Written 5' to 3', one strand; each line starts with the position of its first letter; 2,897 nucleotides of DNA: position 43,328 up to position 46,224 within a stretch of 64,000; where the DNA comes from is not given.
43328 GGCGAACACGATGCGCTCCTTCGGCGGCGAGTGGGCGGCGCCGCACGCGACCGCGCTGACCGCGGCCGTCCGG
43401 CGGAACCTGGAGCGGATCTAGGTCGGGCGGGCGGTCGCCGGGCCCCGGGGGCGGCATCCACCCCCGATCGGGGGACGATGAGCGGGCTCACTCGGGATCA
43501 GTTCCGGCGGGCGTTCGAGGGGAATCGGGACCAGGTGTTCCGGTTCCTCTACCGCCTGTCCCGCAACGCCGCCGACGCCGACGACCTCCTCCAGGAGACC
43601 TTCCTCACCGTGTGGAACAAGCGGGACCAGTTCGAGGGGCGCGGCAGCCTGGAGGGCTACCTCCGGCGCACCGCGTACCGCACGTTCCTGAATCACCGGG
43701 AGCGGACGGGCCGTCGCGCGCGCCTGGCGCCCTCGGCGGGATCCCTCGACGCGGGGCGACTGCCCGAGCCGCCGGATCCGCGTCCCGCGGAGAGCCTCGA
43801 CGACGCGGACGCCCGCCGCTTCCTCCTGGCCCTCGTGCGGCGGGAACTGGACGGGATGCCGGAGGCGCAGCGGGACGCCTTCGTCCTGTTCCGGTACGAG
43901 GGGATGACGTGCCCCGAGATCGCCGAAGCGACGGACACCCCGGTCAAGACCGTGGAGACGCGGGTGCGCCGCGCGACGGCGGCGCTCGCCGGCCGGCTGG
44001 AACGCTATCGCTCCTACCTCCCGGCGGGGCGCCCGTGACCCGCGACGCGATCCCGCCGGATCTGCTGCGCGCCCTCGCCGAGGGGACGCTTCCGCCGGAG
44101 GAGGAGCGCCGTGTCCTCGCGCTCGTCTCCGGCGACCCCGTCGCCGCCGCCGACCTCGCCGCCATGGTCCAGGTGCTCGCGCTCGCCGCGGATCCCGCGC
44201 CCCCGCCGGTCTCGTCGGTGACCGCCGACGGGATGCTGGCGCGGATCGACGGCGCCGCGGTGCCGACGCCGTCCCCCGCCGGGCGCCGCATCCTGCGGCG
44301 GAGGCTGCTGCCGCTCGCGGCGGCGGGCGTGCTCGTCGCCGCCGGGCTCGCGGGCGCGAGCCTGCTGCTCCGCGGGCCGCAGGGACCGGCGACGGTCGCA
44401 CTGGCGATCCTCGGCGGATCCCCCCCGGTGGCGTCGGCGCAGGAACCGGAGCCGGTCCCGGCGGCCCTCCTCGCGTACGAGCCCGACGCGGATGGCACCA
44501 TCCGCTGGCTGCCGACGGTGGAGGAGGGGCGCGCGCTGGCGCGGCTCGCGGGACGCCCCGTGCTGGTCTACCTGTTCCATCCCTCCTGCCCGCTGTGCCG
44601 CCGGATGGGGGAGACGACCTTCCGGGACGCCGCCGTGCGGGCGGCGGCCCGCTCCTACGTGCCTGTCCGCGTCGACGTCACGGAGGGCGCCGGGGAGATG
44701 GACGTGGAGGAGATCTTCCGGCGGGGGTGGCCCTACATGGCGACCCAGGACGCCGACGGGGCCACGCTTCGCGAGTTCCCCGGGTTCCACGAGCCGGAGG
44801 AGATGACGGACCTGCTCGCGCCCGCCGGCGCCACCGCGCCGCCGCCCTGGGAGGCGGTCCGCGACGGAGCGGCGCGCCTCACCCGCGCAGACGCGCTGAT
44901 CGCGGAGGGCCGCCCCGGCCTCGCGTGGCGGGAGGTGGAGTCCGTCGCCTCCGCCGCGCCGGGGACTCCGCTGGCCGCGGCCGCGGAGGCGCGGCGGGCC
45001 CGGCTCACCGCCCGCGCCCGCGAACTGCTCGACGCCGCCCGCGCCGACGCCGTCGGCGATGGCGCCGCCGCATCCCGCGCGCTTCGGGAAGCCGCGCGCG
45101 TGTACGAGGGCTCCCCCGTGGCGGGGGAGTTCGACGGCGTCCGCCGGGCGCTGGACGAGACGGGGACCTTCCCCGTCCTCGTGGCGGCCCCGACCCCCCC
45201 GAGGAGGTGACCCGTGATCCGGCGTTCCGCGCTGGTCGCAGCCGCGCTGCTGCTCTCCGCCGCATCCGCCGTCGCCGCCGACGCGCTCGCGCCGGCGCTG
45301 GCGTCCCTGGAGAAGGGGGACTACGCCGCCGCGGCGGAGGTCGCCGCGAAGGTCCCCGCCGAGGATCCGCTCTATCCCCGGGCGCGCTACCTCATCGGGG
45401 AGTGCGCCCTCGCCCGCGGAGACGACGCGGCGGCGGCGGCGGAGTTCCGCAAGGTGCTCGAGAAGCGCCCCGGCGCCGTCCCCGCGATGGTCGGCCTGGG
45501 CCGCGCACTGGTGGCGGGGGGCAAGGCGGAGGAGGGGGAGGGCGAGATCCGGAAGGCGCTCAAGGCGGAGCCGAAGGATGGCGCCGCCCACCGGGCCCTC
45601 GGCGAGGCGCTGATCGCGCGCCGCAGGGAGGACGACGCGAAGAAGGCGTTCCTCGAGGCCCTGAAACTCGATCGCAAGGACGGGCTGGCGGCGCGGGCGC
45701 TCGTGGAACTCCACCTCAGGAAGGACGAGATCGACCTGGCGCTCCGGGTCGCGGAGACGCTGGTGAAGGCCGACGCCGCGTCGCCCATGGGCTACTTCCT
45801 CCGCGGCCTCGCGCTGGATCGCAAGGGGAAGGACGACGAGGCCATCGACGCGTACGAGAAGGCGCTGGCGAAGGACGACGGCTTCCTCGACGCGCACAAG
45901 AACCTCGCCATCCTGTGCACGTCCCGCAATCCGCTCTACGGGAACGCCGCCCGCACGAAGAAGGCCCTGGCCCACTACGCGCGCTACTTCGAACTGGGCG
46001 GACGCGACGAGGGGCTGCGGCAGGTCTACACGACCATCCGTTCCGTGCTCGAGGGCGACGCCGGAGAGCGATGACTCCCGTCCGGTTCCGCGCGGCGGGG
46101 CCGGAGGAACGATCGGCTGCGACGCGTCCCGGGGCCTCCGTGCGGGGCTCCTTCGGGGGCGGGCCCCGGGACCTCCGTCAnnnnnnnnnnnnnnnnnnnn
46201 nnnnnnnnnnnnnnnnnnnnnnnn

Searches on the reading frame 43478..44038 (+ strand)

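Call 59: search_protein_families(library=pfam, proteins=[window:43478-44038:+], max_evalue=0.001)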
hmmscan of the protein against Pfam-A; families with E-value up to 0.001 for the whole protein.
window:43478-44038:+ (186 aa): 3 families
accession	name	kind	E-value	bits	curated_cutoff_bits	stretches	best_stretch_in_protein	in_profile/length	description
PF04542.20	Sigma70_r2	-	1e-16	60.9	24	1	13-79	2-70/71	Sigma-70 region 2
PF08281.18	Sigma70_r4_2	-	1.2e-13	50.9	25.7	1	119-169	3-53/54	Sigma-70, region 4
PF04545.22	Sigma70_r4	-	7.3e-06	25.8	24.1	1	124-170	2-48/50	Sigma-70, region 4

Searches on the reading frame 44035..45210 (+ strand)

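Call 58: search_protein_families(library=pfam, proteins=[window:44035-45210:+], max_evalue=0.001)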
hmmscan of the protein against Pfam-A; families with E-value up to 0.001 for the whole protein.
window:44035-45210:+ (391 aa): 3 families
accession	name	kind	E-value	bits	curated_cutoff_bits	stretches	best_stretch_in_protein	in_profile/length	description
PF13899.12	Thioredoxin_7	-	9.4e-10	38.9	27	1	157-236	1-79/83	Thioredoxin-like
PF13098.12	Thioredoxin_2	-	2.9e-05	24.8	27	1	171-261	3-104/104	Thioredoxin-like domain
PF03190.21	Thioredox_DsbH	-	0.00011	22.7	27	1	152-217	16-82/163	Protein of unknown function, DUF255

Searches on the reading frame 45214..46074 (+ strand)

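Call 58: search_protein_families(library=pfam, proteins=[window:45214-46074:+], max_evalue=0.001)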
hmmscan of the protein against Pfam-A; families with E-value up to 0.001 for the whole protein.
window:45214-46074:+ (286 aa): 12 families
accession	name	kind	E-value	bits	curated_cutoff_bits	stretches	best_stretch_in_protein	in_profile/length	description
PF13432.12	TPR_16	-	7.7e-19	68.2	32.7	3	28-88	4-64/65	Tetratricopeptide repeat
PF07719.23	TPR_2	-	2.4e-16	58.9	27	2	193-222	3-32/34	Tetratricopeptide repeat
PF14559.12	TPR_19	-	2.8e-16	60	25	2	65-129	1-65/68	Tetratricopeptide repeat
PF13428.12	TPR_14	-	3.4e-13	49.3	23.5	0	194-233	4-43/44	Tetratricopeptide repeat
PF13431.12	TPR_17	-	3.8e-13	49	24.4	0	113-143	3-33/34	Tetratricopeptide repeat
PF13181.12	TPR_8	-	3.2e-10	39.8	25.7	0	194-218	4-28/34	Tetratricopeptide repeat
PF00515.34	TPR_1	-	1.2e-08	34.8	27.8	1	193-221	3-31/34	Tetratricopeptide repeat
PF13174.12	TPR_6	-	1e-06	29.4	26.3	0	57-87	2-32/33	Tetratricopeptide repeat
PF13424.12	TPR_12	-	1.2e-05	25.9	30.1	0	37-83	26-73/77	Tetratricopeptide repeat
PF23914.1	TPR_CcmH_CycH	-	1.5e-05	25.3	42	0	112-218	39-148/158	Cytochrome c-type biogenesis protein H TPR domain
PF24575.1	TPR_Slam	-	2e-05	25.4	35.2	0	40-107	34-99/104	Surface lipoprotein assembly modifier, N-terminal TPR repeats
PF13414.12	TPR_11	-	0.00079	19.5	26.8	0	203-232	6-35/42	TPR repeat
